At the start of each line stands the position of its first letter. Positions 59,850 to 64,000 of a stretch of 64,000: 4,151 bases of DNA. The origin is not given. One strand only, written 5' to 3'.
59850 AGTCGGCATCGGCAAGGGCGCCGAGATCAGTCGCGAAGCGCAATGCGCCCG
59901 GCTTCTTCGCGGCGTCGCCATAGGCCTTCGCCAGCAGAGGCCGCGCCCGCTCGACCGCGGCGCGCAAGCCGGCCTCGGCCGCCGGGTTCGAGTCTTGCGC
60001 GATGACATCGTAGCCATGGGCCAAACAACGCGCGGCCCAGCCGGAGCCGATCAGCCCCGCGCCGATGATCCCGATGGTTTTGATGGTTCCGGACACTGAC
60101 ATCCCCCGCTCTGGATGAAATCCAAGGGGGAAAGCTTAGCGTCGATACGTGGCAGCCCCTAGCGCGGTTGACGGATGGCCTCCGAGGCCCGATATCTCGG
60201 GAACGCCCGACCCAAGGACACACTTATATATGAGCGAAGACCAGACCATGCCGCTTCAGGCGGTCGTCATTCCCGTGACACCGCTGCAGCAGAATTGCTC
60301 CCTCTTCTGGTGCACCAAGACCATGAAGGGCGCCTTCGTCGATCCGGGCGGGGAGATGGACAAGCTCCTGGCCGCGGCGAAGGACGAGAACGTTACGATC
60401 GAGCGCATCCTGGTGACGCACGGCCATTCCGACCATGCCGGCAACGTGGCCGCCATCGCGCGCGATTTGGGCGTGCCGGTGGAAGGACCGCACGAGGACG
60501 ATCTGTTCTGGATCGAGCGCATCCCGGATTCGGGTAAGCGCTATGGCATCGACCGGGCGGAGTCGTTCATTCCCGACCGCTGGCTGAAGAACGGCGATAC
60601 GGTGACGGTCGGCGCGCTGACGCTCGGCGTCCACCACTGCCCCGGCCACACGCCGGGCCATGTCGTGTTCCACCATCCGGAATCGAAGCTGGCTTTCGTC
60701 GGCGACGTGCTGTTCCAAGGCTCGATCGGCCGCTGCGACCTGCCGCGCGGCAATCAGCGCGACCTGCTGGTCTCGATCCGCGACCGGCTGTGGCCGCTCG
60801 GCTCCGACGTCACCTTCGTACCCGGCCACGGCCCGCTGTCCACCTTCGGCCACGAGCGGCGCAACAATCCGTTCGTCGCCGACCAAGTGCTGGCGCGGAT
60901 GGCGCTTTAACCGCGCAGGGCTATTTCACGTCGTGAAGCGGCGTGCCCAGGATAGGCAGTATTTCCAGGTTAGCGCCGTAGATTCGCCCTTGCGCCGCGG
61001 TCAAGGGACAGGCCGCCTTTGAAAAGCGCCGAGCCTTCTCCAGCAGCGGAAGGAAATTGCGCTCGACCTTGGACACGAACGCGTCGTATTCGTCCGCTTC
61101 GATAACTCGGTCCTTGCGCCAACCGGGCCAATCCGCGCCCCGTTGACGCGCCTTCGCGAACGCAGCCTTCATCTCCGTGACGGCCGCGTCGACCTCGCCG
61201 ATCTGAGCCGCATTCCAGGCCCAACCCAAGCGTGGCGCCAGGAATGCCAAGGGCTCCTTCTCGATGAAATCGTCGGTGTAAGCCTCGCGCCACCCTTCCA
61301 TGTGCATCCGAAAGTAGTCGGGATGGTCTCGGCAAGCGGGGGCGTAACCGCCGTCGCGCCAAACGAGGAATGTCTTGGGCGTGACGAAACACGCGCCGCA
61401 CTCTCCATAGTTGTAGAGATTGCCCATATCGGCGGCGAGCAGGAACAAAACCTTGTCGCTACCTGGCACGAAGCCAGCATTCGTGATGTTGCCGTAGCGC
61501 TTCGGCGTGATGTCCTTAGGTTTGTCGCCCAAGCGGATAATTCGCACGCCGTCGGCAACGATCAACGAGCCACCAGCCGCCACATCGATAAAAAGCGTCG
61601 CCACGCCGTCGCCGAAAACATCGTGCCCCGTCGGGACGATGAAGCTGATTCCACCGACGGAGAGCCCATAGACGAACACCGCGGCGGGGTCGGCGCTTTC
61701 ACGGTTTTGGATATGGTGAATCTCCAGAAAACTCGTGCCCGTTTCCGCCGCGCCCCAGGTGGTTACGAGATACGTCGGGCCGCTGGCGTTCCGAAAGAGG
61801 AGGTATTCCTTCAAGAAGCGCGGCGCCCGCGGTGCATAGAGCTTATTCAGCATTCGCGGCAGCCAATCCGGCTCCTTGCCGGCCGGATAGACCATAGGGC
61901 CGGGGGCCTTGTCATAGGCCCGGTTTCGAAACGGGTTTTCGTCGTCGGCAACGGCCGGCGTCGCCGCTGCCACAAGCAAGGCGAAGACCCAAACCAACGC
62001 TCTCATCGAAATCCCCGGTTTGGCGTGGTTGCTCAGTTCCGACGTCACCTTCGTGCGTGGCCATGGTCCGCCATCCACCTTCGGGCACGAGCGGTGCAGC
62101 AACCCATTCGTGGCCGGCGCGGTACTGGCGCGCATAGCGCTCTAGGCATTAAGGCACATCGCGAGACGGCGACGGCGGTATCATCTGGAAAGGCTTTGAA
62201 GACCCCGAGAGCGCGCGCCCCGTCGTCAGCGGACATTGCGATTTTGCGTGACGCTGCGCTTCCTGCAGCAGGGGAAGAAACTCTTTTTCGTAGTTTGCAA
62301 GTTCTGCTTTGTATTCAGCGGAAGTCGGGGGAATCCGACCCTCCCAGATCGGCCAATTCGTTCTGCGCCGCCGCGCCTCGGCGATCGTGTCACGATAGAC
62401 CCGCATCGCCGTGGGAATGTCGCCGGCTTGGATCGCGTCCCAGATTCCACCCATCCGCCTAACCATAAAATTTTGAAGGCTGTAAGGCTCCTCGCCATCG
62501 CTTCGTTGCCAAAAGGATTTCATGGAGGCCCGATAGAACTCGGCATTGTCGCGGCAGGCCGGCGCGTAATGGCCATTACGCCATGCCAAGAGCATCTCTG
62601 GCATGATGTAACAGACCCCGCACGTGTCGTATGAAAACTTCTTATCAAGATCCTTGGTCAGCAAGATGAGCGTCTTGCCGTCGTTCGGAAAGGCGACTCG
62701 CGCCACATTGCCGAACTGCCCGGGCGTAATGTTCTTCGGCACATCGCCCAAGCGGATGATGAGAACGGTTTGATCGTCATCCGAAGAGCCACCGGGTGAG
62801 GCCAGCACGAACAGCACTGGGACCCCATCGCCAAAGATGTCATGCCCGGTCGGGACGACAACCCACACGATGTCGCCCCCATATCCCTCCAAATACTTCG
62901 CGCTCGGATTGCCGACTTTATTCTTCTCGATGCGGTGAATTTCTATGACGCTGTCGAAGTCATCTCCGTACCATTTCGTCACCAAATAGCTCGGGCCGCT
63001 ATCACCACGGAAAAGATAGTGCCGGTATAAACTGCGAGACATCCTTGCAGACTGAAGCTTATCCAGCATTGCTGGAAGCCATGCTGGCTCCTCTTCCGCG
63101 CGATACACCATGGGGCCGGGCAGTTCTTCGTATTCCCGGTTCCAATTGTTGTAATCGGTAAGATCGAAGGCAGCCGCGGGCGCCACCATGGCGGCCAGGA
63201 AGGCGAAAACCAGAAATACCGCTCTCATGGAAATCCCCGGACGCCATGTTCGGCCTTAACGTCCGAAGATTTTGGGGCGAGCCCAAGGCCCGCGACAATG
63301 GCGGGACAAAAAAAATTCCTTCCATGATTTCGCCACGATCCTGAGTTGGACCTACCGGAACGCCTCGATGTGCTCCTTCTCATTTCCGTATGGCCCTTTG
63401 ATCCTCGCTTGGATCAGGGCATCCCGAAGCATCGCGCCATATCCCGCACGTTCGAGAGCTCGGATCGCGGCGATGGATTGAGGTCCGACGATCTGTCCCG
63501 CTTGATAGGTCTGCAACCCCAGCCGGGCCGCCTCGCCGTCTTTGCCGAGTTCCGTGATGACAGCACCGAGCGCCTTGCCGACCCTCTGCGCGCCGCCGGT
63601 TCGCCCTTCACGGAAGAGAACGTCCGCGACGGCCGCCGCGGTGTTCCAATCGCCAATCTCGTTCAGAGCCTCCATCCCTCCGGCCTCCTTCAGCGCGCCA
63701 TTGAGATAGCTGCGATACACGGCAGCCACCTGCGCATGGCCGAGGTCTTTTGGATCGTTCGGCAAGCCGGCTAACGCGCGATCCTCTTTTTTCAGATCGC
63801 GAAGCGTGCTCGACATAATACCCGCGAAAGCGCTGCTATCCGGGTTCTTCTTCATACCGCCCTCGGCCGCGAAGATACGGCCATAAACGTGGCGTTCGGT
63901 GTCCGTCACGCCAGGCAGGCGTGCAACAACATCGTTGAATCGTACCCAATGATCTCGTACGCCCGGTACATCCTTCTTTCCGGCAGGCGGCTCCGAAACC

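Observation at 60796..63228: Tandem segmental duplication carrying a gene relic, with a conserved non-coding relic but strongly diverged paralogs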

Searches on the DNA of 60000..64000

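Call 61: search_rna_families(source=window, start=60000, end=64000, threshold=evalue, max_evalue=1)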
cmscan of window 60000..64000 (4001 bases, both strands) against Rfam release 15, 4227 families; matches with E-value up to 1: 1.
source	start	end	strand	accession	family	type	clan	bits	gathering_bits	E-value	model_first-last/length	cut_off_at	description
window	63456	63558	+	RF03753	mir-1986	Gene; miRNA;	-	22.3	50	0.75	1-60/60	no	mir-1986 microRNA precursor family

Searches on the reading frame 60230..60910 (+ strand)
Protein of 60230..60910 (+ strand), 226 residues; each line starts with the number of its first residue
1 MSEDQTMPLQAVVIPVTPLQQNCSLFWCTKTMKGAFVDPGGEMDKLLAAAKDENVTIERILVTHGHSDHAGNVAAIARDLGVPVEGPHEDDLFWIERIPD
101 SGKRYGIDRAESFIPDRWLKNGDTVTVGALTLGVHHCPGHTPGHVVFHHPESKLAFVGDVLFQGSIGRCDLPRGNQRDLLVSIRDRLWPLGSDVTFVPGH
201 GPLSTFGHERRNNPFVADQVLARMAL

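Call 7: search_protein_families(library=pfam, proteins=[window:60230-60910:+], max_evalue=0.1)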
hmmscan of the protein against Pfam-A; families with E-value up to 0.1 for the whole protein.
window:60230-60910:+ (226 aa): 3 families
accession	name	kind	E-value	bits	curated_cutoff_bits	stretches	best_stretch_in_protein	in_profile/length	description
PF00753.33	Lactamase_B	-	4.1e-32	112.1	22.7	1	17-200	2-196/196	Metallo-beta-lactamase superfamily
PF12706.13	Lactamase_B_2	-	0.0053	16.8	27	1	50-81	24-53/200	Beta-lactamase superfamily domain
PF05108.18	T7SS_ESX1_EccB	-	0.089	11.9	27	0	47-125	378-432/474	Type VII secretion system ESX-1, transport TM domain B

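Call 8: search_protein_families(library=ncbifam, proteins=[window:60230-60910:+], max_evalue=0.1)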
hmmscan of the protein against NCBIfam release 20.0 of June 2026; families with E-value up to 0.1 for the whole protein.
window:60230-60910:+ (226 aa): 43 families (the best 25 are shown)
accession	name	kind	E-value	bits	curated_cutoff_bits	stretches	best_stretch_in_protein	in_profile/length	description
TIGR03413.1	GSH_gloB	equivalog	9.3e-25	87.4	200.8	1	14-200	2-164/248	hydroxyacylglutathione hydrolase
NF033105.1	bla_subclass_B3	equivalog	7.8e-14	51.6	240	1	58-162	63-168/257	subclass B3 metallo-beta-lactamase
NF012229.1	bla_class_B_core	domain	1.9e-13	50.8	100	1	43-148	38-137/139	metallo-beta-lactamase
NF007597.0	PRK10241.1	equivalog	1.2e-12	47.7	421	1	29-169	19-137/251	hydroxyacylglutathione hydrolase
NF040641.1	bifunc_ST_SDO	equivalog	4.8e-12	45.5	625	1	43-200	188-342/423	bifunctional sulfur transferase/dioxygenase Blh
NF040644.1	blaPAM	exception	1.4e-10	40.8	615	1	43-148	79-187/287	PAM family subclass B3 metallo-beta-lactamase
NF041804.1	MBL_fold_SolJ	exception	1.8e-10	40.4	350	1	30-201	27-179/224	solanimycin biosynthesis MBL-fold hydrolase SolJ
NF033106.1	blaL1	exception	1.4e-09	37.3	560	1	46-147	84-188/290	L1 family subclass B3 metallo-beta-lactamase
NF012140.0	blaBJP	exception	1.4e-09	37.2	600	1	55-147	92-184/294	BJP family subclass B3 metallo-beta-lactamase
NF000438.2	blaPOM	exception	2.9e-09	36.5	610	1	30-147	63-186/286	POM family subclass B3 metallo-beta-lactamase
NF053820.1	MBLfold_Strvi7410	exception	1.8e-07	30.9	525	1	87-153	126-192/343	Strvi_7410 family MBL fold metallo-hydrolase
NF001911.0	PRK00685.1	equivalog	2.8e-07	30.2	144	1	35-88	20-72/228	metal-dependent hydrolase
NF047896.1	blaMIM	exception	1.5e-06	27.8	640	1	57-152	109-206/306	MIM family subclass B3 metallo-beta-lactamase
NF000458.2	blaPEDO-2_fam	exception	1.9e-06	27.5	550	1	56-147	90-182/285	PEDO-2 family subclass B3 metallo-beta-lactamase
NF000287.1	SMB1_fam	exception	7e-06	25.6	400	1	57-165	83-193/280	SMB-1 family subclass B3 metallo-beta-lactamase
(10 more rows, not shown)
